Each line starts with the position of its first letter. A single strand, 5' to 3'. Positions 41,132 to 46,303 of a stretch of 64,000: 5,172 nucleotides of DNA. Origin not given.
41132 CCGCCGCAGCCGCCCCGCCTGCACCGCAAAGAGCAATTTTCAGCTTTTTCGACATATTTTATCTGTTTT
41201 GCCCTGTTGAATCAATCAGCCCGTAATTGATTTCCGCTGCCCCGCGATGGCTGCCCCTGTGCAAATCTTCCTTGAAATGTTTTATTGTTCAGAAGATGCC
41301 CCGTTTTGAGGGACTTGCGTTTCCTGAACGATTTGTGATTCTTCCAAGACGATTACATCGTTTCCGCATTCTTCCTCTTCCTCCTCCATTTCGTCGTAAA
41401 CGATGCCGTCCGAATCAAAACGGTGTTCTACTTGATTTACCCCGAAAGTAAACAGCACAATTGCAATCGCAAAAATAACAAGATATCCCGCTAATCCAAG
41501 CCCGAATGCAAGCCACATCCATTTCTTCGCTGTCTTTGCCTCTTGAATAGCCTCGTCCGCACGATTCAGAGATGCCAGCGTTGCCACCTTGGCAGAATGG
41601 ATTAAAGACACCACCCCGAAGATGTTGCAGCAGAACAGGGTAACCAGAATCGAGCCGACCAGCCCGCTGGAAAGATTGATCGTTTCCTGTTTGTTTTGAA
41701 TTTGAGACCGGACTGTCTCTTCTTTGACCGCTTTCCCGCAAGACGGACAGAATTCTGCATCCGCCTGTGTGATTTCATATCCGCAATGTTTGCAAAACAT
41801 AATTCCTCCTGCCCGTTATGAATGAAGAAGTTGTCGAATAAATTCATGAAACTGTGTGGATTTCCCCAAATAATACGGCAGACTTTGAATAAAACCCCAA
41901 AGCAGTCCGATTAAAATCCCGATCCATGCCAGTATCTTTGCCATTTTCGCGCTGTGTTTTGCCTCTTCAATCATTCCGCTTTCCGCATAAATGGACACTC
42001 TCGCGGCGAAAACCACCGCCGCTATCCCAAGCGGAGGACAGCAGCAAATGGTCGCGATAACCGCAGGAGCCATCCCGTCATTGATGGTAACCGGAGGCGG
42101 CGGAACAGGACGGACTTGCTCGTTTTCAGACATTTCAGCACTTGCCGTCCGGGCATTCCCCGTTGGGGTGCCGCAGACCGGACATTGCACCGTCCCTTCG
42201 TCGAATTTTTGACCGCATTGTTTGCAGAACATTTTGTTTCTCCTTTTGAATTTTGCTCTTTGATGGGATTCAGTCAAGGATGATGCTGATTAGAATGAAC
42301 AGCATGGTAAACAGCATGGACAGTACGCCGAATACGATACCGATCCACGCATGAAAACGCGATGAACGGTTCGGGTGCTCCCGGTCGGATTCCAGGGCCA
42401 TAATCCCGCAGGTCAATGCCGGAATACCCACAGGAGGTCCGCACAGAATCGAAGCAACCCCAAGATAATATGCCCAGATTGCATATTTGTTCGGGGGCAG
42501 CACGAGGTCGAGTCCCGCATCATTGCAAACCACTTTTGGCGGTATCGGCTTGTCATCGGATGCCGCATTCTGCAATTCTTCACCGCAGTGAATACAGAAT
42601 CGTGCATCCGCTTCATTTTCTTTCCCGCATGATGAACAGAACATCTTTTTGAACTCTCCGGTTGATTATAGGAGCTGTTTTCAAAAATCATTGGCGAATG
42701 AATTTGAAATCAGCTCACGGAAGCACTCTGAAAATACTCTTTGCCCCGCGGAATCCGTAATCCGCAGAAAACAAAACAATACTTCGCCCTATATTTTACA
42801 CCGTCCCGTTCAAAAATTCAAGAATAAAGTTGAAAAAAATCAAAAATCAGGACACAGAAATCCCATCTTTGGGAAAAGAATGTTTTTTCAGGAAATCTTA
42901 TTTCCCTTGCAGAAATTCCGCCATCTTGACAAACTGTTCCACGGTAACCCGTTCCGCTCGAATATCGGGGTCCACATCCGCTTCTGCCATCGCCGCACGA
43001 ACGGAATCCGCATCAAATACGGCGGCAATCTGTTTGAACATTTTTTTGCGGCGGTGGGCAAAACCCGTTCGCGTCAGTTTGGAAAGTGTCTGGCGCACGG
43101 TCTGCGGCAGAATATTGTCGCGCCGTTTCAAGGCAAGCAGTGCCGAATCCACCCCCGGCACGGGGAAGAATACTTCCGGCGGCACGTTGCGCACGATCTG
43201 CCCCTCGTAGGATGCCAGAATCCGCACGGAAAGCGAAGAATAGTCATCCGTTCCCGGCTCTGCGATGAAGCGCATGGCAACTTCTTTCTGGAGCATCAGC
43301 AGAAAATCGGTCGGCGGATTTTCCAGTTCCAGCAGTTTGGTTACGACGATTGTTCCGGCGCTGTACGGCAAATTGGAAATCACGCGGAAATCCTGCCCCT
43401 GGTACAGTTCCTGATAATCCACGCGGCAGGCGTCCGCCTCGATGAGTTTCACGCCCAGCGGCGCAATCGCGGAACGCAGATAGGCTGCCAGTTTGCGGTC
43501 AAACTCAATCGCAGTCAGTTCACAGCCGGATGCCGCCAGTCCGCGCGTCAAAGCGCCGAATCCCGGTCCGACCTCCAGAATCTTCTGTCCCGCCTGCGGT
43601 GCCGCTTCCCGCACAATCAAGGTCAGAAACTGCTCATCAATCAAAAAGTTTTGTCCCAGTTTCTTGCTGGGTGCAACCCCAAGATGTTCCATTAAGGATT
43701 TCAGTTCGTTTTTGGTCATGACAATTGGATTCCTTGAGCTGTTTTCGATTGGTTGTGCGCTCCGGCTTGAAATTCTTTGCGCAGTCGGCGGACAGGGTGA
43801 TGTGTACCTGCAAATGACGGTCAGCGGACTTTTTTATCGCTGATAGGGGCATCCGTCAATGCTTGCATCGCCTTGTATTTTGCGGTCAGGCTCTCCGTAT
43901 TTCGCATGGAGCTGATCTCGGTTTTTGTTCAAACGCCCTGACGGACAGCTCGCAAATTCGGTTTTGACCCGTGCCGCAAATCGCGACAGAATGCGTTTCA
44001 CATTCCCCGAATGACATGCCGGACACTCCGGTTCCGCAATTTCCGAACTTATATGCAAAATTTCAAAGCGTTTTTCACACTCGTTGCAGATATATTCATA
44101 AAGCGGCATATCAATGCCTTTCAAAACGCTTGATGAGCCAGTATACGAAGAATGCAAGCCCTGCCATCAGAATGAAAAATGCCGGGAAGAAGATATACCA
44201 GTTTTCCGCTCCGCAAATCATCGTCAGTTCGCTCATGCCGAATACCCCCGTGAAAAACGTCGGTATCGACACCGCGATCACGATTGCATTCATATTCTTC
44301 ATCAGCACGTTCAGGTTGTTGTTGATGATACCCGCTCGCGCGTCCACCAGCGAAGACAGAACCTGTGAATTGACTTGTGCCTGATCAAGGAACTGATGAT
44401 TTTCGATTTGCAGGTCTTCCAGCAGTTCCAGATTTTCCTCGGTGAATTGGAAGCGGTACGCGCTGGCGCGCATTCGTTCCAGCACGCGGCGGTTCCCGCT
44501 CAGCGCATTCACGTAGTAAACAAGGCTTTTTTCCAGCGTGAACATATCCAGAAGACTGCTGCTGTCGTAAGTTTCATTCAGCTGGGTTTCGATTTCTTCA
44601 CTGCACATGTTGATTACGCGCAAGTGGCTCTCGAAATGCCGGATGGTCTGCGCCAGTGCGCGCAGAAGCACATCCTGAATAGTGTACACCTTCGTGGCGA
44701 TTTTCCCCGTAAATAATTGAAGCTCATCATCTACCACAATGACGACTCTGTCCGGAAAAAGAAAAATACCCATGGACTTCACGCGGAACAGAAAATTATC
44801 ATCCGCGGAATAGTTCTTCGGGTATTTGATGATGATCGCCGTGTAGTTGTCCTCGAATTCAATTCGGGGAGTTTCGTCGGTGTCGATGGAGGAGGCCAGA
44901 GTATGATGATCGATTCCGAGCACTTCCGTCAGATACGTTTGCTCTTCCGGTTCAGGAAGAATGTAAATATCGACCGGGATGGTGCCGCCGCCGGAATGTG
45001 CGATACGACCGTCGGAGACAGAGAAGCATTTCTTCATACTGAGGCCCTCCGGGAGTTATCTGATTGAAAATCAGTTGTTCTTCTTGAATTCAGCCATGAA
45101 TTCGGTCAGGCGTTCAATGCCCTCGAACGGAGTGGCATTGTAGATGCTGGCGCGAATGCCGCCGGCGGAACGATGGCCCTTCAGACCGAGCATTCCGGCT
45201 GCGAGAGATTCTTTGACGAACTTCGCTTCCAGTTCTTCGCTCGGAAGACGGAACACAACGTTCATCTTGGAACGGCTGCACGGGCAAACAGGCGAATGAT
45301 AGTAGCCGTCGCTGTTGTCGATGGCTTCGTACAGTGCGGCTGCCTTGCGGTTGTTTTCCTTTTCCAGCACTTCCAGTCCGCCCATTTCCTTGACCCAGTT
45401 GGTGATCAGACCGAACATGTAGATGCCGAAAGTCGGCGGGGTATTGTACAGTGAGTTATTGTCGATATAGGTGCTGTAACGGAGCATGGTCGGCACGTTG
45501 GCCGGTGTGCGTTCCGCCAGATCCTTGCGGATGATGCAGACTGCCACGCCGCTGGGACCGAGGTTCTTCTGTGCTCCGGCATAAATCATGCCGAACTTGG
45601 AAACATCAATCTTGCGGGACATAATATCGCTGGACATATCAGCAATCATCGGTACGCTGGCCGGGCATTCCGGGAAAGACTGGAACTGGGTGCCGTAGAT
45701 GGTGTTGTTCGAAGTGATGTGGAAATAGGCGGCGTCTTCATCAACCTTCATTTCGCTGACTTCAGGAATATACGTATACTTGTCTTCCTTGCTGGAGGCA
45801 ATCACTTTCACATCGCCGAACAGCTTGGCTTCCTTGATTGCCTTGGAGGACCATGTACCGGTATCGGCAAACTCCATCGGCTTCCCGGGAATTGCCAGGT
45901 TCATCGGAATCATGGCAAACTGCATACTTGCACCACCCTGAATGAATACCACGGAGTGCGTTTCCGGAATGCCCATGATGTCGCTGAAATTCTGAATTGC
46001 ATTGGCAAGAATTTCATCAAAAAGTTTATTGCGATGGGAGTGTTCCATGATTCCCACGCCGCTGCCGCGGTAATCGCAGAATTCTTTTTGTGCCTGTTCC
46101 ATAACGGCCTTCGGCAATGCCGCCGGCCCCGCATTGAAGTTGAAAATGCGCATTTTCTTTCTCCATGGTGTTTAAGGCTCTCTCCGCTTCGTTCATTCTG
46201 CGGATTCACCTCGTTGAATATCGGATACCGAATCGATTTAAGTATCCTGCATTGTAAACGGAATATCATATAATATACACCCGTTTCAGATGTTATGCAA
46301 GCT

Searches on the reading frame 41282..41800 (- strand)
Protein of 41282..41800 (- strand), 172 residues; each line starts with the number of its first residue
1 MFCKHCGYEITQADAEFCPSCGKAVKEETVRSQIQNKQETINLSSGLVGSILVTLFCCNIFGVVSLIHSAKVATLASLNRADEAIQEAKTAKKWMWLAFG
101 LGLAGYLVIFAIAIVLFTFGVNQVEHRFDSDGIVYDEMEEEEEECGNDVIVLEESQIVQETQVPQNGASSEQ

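Call 83: search_protein_families(library=pfam, proteins=[window:41282-41800:-], max_evalue=0.00001)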
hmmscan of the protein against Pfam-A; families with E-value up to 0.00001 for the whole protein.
window:41282-41800:- (172 aa): 2 families
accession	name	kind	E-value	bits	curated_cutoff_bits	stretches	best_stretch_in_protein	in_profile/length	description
PF04505.17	CD225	-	9.2e-12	45.4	27.1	1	47-108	6-67/68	Interferon-induced transmembrane protein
PF13240.11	Zn_Ribbon_1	-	1.5e-06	28.2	25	1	2-24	1-22/23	zinc-ribbon domain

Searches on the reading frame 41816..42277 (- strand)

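Call 83: search_protein_families(library=pfam, proteins=[window:41816-42277:-], max_evalue=0.00001)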
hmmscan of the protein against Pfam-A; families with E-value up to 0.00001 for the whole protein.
window:41816-42277:- (153 aa): 1 family
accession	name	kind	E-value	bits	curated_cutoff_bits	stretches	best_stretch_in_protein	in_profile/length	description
PF04505.17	CD225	-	7.5e-16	58.5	27.1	1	66-128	3-65/68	Interferon-induced transmembrane protein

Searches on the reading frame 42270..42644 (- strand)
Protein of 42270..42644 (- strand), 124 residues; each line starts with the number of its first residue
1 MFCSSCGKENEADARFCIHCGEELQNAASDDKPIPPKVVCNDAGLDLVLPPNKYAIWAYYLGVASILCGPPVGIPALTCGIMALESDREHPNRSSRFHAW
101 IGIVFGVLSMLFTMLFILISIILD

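Call 83: search_protein_families(library=pfam, proteins=[window:42270-42644:-], max_evalue=0.00001)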
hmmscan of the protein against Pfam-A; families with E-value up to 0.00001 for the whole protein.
window:42270-42644:- (124 aa): 5 families
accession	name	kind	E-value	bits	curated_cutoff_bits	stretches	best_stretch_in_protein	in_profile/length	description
PF13240.11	Zn_Ribbon_1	-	4.2e-09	36.3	25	1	2-24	1-23/23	zinc-ribbon domain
PF13828.11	DUF4190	-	1.2e-08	35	35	1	54-116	1-62/62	Domain of unknown function (DUF4190)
PF24463.1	DUF7577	-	2.5e-06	27.4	28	1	2-25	4-27/27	Domain of unknown function (DUF7577)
PF13248.11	Zn_ribbon_3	-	3.5e-06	26.7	27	1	3-24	5-26/26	zinc-ribbon domain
PF12773.13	DZR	-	5.6e-06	26.9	27.3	1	3-25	1-23/45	Double zinc ribbon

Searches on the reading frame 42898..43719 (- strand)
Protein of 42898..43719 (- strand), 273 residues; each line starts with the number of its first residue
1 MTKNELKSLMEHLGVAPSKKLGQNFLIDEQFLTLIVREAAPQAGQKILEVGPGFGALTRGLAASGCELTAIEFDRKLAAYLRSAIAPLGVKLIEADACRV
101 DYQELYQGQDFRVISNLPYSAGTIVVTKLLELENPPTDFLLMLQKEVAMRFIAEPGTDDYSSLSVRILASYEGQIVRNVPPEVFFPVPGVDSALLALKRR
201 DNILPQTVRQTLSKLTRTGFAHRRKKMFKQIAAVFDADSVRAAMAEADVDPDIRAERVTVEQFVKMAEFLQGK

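Call 83: search_protein_families(library=pfam, proteins=[window:42898-43719:-], max_evalue=0.00001)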
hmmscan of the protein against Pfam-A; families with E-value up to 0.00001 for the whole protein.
window:42898-43719:- (273 aa): 1 family
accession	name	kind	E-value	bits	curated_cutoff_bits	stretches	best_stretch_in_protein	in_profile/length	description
PF00398.26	RrnaAD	-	1.2e-51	175.8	24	1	19-271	6-262/263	Ribosomal RNA adenine dimethylase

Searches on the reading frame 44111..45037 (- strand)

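Call 83: search_protein_families(library=pfam, proteins=[window:44111-45037:-], max_evalue=0.00001)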
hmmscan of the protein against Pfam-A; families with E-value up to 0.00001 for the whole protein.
window:44111-45037:- (308 aa): 1 family
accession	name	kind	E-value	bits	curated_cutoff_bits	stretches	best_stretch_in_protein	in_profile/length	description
PF01544.23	CorA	-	4.4e-35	121.9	27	1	27-304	11-292/292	CorA-like Mg2+ transporter protein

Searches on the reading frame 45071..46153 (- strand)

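Call 83: search_protein_families(library=pfam, proteins=[window:45071-46153:-], max_evalue=0.00001)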
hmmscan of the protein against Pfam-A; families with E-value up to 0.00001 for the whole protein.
window:45071-46153:- (360 aa): 1 family
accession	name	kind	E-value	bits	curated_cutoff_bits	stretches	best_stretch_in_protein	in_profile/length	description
PF00266.25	Aminotran_5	-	1.5e-45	156.2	21.5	1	3-349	1-371/371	Aminotransferase class-V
